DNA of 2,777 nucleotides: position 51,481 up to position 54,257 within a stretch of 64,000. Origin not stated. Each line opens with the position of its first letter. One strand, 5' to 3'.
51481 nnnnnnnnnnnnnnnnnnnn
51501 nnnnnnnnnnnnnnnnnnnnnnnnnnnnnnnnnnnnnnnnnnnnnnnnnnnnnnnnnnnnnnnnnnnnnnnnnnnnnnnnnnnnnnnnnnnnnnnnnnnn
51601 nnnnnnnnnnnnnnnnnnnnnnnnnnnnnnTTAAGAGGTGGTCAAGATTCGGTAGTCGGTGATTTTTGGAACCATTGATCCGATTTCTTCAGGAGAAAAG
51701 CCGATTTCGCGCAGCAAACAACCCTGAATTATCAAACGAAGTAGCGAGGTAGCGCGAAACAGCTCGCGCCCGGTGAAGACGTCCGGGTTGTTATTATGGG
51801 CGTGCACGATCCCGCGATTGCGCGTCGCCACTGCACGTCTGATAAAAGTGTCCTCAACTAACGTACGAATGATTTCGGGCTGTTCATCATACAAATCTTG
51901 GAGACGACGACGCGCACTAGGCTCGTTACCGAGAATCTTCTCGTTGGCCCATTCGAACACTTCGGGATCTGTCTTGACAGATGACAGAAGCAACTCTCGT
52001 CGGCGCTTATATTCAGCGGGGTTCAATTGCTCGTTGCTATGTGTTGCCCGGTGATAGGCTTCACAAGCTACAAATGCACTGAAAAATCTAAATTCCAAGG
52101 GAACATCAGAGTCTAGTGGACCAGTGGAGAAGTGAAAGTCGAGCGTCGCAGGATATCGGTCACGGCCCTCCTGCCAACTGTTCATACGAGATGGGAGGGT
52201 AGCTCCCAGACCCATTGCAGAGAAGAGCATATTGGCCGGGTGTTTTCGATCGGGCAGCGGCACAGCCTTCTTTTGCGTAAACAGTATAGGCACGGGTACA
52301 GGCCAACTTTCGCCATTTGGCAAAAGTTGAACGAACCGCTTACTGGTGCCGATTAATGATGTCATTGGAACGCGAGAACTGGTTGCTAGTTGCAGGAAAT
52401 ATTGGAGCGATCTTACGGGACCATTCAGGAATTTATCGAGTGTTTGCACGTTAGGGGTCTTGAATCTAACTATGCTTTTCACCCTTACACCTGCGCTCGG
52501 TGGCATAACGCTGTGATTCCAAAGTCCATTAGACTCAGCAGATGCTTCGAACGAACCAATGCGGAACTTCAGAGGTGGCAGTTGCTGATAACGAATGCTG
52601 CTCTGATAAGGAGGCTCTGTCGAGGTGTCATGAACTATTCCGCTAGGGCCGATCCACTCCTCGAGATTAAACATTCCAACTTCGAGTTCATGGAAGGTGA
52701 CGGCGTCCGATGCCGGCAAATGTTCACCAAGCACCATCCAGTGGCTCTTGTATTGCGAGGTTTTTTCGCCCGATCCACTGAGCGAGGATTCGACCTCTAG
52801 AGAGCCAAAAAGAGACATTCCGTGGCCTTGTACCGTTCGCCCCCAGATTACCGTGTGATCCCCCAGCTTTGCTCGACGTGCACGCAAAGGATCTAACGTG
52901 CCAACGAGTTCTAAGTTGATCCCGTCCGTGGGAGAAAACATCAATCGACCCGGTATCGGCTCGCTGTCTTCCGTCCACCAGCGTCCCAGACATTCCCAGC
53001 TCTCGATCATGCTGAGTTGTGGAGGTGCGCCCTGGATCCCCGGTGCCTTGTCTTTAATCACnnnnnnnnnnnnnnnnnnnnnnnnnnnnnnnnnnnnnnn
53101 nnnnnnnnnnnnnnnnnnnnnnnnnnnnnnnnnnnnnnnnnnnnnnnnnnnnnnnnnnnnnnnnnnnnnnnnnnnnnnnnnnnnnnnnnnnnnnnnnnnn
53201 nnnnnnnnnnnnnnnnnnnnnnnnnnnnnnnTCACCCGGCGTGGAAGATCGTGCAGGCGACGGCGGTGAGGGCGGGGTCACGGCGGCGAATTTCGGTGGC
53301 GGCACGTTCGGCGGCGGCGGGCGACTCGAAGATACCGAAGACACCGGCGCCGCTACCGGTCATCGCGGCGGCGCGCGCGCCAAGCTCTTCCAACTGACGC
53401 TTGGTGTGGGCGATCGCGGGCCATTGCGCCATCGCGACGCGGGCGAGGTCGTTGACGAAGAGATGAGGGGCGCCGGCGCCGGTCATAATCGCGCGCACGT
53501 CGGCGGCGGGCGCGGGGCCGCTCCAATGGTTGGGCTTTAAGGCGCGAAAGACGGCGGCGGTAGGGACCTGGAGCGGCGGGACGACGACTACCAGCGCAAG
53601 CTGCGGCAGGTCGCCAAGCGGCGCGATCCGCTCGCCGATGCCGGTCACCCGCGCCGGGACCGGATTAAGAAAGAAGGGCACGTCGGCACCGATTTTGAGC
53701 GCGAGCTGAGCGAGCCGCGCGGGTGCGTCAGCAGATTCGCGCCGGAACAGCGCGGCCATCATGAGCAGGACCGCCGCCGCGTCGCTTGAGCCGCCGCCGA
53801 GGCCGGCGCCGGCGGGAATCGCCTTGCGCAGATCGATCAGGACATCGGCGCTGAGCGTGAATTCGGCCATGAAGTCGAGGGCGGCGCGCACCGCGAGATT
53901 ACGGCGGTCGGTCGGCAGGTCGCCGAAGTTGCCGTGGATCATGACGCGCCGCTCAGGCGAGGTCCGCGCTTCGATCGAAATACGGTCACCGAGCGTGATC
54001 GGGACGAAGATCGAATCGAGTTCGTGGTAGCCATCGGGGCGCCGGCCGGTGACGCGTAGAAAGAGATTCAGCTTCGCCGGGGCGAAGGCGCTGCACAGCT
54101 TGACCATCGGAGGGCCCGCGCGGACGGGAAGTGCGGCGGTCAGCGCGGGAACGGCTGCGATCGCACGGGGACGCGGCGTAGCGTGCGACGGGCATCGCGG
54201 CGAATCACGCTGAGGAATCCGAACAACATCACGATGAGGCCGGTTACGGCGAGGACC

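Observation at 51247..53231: Low-GC single-gene island with HEPN-like protein inserted into the conserved ispE / tRNA-Gln-prs-ctc neighbourhood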

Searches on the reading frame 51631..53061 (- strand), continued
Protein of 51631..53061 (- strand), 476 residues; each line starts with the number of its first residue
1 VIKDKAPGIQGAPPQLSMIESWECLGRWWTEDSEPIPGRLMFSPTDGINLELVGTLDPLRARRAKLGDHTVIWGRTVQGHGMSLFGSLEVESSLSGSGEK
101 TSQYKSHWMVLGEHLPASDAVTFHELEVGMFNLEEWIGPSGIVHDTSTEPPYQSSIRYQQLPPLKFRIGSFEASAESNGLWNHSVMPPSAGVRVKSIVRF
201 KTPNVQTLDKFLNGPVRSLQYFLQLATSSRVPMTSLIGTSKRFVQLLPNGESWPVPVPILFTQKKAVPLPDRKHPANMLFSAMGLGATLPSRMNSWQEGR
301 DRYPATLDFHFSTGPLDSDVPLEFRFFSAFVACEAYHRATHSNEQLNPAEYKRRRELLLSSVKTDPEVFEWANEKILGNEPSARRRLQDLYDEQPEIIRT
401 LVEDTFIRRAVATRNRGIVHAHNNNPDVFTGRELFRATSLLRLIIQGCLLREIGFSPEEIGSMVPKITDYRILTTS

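Call 89: get_annotated_region(hit=H10, flank=7000)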
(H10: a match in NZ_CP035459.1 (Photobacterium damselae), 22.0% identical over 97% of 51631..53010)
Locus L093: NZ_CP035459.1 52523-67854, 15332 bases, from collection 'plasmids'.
description: Photobacterium damselae subsp. damselae strain KC-Na-NB1 plasmid pFPPDNB1-1, complete sequence
organism: Photobacterium damselae (NCBI taxid 85581)
taxonomy: Bacteria; Pseudomonadota; Gammaproteobacteria; Vibrionales; Vibrionaceae; Photobacterium; Photobacterium damselae
host: -; source: Neophocaena asiaeorientalis; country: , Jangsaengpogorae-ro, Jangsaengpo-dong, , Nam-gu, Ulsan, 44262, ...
typing (MOB-suite, as given by PLSDB): mobilizable; relaxase MOBP
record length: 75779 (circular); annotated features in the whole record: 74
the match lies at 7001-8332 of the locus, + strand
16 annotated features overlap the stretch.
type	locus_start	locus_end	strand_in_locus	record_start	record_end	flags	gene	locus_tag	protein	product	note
CDS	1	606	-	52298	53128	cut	-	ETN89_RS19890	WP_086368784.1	hypothetical protein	-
CDS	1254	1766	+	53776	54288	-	-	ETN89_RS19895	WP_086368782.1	hypothetical protein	-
CDS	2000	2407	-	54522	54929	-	-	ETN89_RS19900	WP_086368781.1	helix-turn-helix transcriptional regulator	-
CDS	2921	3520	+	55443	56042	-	-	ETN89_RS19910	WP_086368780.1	lytic transglycosylase domain-containing protein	-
CDS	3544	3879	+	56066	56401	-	-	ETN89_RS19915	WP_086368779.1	hypothetical protein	-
CDS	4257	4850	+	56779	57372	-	-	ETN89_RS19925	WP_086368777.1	hypothetical protein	-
CDS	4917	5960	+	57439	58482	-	istA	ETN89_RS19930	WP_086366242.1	IS21 family transposase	-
CDS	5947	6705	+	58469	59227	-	istB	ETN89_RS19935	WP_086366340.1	IS21-like element helper ATPase IstB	-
CDS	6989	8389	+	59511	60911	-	-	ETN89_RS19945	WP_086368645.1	HEPN domain-containing protein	-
CDS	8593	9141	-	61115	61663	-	-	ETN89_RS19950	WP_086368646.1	hypothetical protein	-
CDS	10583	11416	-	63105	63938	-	-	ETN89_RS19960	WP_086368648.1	hypothetical protein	-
CDS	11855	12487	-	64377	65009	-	-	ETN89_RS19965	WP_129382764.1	S24 family peptidase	-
CDS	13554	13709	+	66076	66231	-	-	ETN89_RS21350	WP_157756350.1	hypothetical protein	-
CDS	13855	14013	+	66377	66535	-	-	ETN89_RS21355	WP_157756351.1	hypothetical protein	-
CDS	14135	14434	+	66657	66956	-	-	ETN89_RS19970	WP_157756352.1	TrbC/VirB2 family protein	-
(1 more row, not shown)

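Call 90: get_annotated_region(hit=H6, flank=7000)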
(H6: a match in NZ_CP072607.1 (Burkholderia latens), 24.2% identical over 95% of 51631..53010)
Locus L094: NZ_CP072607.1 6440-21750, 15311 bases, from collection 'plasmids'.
description: Burkholderia latens strain AU2934 plasmid pAU2934, complete sequence
organism: Burkholderia latens (NCBI taxid 488446)
taxonomy: Bacteria; Pseudomonadota; Betaproteobacteria; Burkholderiales; Burkholderiaceae; Burkholderia; Burkholderia latens
host: -; source: Homo sapiens,sputum; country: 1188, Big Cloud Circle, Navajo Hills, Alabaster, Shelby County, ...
typing (MOB-suite, as given by PLSDB): non-mobilizable
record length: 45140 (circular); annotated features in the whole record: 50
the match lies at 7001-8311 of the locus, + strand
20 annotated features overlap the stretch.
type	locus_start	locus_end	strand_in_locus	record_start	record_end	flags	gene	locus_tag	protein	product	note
CDS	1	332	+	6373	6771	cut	-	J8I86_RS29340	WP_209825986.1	hypothetical protein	-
CDS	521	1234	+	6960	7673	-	-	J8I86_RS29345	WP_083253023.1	helix-turn-helix domain-containing protein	-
CDS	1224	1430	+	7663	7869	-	-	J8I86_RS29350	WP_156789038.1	hypothetical protein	-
CDS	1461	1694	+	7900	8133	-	-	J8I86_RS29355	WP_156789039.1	hypothetical protein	-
CDS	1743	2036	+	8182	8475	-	-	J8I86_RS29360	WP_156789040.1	hypothetical protein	-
CDS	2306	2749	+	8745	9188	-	-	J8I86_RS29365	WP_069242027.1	hypothetical protein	-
CDS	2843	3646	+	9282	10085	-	-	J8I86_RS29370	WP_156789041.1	HNH endonuclease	-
CDS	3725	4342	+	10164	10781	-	-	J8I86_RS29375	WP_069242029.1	hypothetical protein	-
CDS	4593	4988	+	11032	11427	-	-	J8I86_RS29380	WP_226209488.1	hypothetical protein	-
CDS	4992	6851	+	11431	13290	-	-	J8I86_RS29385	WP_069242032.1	phage integrase family protein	-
CDS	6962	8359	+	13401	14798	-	-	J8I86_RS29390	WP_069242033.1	HEPN domain-containing protein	-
CDS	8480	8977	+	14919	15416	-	-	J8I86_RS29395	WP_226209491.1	hypothetical protein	-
CDS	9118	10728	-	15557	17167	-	-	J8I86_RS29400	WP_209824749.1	IS66 family transposase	-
CDS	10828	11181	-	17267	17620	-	tnpB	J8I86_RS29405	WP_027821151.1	IS66 family insertion sequence element accessory protein TnpB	-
CDS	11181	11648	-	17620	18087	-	-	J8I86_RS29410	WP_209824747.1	transposase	GO:0006313 - DNA transposition [Evidence IEA]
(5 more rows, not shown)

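Call 95: fold_search(model_id=the predicted structure, library=viral)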
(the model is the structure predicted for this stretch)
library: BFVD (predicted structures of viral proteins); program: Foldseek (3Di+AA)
matches with E <= 10: 570; with E <= 0.001: 0
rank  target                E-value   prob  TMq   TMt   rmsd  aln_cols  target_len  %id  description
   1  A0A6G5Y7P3            4.7e-03  1.00  0.12  0.38  12.6        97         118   18  (no name in the UniProt tables at hand)
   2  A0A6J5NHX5            1.2e-02  0.09  0.09  0.10  25.4       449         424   12  LysM domain [uncultured Caudovirales phage]
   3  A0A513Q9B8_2          1.4e-02  0.15  0.12  0.09  25.1       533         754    8  Genome polyprotein (Fragment) [Sapelovirus A]
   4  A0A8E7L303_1          1.4e-02  0.14  0.09  0.06  30.5       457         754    8  Tail protein [Enterococcus phage 113]
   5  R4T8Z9                1.8e-02  0.95  0.10  0.34  14.2        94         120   11  Uncharacterized protein [Halogranum tailed virus 1]
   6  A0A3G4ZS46            4.0e-02  0.11  0.07  0.07  19.2       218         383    8  Uncharacterized protein [Terrestrivirus sp.]
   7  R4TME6                4.4e-02  0.98  0.14  0.38   6.0       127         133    9  Tail tube protein [Halogranum tailed virus 1]
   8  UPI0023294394         4.4e-02  0.08  0.07  0.11  20.2       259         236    7  (no name look-up for this kind of identifier)
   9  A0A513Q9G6            6.0e-02  0.11  0.12  0.06  26.9       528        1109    7  Genome polyprotein (Fragment) [Sapelovirus A]
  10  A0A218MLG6            9.9e-02  0.08  0.10  0.09  27.2       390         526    9  Putative major tail protein [uncultured virus]
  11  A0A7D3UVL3            9.9e-02  0.08  0.08  0.07  27.7       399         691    6  DUF4419 protein [Fadolivirus FV1/VV64]
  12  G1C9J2                9.9e-02  0.08  0.10  0.07  29.0       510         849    8  (no name in the UniProt tables at hand)
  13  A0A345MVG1            1.1e-01  0.12  0.14  0.17  23.1       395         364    9  (no name in the UniProt tables at hand)
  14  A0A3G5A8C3            1.1e-01  0.10  0.08  0.11  22.1       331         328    8  Uncharacterized protein [Hyperionvirus sp.]
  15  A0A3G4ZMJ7            1.2e-01  0.44  0.10  0.07   9.6       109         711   11  AAA family ATPase [Terrestrivirus sp.]
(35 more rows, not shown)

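Call 109: search_protein_families(library=phrogs, proteins=[window:51631-53010:-], max_evalue=0.01)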
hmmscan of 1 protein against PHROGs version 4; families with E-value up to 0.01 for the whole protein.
window:51631-53010:- (459 aa): 0 families

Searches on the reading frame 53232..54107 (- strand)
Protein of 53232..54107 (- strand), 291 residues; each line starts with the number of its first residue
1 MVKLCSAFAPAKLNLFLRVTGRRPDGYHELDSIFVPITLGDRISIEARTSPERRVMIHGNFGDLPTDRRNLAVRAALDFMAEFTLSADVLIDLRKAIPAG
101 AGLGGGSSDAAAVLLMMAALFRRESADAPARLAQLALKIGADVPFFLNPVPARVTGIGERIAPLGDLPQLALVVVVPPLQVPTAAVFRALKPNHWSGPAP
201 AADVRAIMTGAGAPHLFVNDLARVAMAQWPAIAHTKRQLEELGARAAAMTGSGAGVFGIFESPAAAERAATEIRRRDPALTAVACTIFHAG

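Call 22: find_related_loci(query=window:53232-54107:-, collection=genome_contigs, flank=8000)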
Query window:53232-54107:- (291 aa) in genome_contigs; peptide patterns used: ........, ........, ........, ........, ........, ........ (x = any residue, [..] = any of these).
600 stretches matched a pattern (row limit reached: there are more); 298 encode a relative of the query (tblastn E <= 1e-3); the best 80 are kept; 80 distinct loci.
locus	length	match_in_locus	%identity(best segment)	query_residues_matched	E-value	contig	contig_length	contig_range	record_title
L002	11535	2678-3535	53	1-289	1e-87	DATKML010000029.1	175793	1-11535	MAG TPA_asm: Candidatus Binataceae bacterium isolate SMAG_U14710 k141_5512776, whole genome shotgun sequence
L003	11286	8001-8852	55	1-288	1e-86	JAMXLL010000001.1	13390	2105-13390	MAG: Candidatus Binataceae bacterium isolate Bin.006_Pasture k127_10001892, whole genome shotgun sequence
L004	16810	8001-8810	61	1-273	6e-84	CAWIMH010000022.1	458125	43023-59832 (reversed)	MAG: uncultured proteobacterium isolate MFD05377.bin.1.214 genome assembly, contig: contig_56931, whole genome shotgun s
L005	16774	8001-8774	60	1-260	5e-83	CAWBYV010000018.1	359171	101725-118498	MAG: uncultured delta proteobacterium isolate MFD03044.bin.2.84 genome assembly, contig: contig_54484, whole genome shot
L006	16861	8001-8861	52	1-290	3e-81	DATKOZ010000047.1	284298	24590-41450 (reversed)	MAG TPA_asm: Candidatus Binataceae bacterium isolate SMAG_U14778 k141_2145816, whole genome shotgun sequence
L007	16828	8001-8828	54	1-279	1e-75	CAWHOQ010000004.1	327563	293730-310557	MAG: uncultured proteobacterium isolate MFD01213.bin.2.170 genome assembly, contig: contig_12271, whole genome shotgun s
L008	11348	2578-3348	54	1-260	4e-69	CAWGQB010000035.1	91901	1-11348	MAG: uncultured proteobacterium isolate MFD04463.bin.2.159 genome assembly, contig: contig_92918, whole genome shotgun s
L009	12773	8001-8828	50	1-278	2e-68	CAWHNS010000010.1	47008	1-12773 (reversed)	MAG: uncultured delta proteobacterium isolate MFD09222.bin.2.29 genome assembly, contig: contig_161043, whole genome sho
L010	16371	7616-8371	44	9-261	2e-50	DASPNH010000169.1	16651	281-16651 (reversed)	MAG TPA_asm: Candidatus Binatia bacterium isolate SMAG_U12116 k141_193533, whole genome shotgun sequence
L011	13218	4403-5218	42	10-275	3e-48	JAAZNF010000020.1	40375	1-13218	MAG: Myxococcales bacterium isolate AS27yjCOA_137 22194_AS27, whole genome shotgun sequence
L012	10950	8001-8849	41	5-275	9e-47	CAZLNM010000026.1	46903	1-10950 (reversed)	MAG TPA_asm: uncultured Myxococcales bacterium isolate SRP278314_co2_58 genome assembly, contig: NODE_1136_length_46903_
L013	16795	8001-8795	40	9-274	2e-46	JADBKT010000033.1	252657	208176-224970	MAG: Hydrogenibacillus sp. isolate Bu13 bin.13_contig33, whole genome shotgun sequence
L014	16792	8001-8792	39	11-276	9e-46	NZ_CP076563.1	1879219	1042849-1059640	Christensenella sp. MSJ-20 chromosome, complete genome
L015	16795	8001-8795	41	9-274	9e-46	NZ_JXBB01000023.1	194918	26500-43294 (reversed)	Hydrogenibacillus schlegelii strain MA 48 contig_3, whole genome shotgun sequence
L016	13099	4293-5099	38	9-276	5e-45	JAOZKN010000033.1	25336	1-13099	MAG: Desulfocapsa sp. isolate GMC10_bin_7 NODE_789_length_25336_cov_19.131561, whole genome shotgun sequence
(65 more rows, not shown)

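Call 27: find_encoding_contigs(protein=window:53232-54107:-, flank=6000, max_places=10)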
Protein window:53232-54107:- (291 aa): 4 contigs read that carry it; 2 places shown.
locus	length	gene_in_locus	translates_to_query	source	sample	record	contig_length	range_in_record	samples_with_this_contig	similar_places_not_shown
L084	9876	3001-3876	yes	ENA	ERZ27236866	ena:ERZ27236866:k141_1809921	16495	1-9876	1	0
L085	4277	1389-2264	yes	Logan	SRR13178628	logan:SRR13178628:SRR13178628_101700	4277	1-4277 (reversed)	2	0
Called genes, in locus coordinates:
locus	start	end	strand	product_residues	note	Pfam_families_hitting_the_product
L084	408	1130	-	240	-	PF00149:Metallophos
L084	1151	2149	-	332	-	PF03308:MeaB, PF02492:cobW (faint)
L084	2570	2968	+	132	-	-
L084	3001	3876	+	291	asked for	PF00288:GHMP_kinases_N, PF08544:GHMP_kinases_C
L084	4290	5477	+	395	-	PF18862:ApeA_NTD1, PF18739:HEPN_Apea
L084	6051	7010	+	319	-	PF13793:Pribosyltran_N, PF00156:Pribosyltran, PF14572:Pribosyl_synth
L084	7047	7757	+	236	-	PF01386:Ribosomal_L25p, PF14693:Ribosomal_TL5_C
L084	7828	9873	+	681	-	PF04185:Phosphoesterase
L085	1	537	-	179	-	?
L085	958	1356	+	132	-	-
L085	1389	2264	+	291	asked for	PF00288:GHMP_kinases_N, PF08544:GHMP_kinases_C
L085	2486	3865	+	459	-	PF18862:ApeA_NTD1, PF18739:HEPN_Apea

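Call 42: search_protein_families(library=pfam, proteins=[L006:8902-9474:-], max_evalue=0.01)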
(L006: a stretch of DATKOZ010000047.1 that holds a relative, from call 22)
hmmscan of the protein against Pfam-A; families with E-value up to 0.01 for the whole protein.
L006:8902-9474:- (190 aa): 1 family
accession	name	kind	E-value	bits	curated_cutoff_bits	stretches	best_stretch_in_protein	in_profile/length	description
PF10004.14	DUF2247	-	2.9e-15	56.8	25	1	15-181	12-158/158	Uncharacterized protein conserved in bacteria (DUF2247)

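Call 85: search_protein_families(library=padloc, proteins=[L006:8902-9474:-], max_evalue=0.1)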
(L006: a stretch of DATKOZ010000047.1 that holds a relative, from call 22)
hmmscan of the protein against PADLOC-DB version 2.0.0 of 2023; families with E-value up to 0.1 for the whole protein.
L006:8902-9474:- (190 aa): 0 families
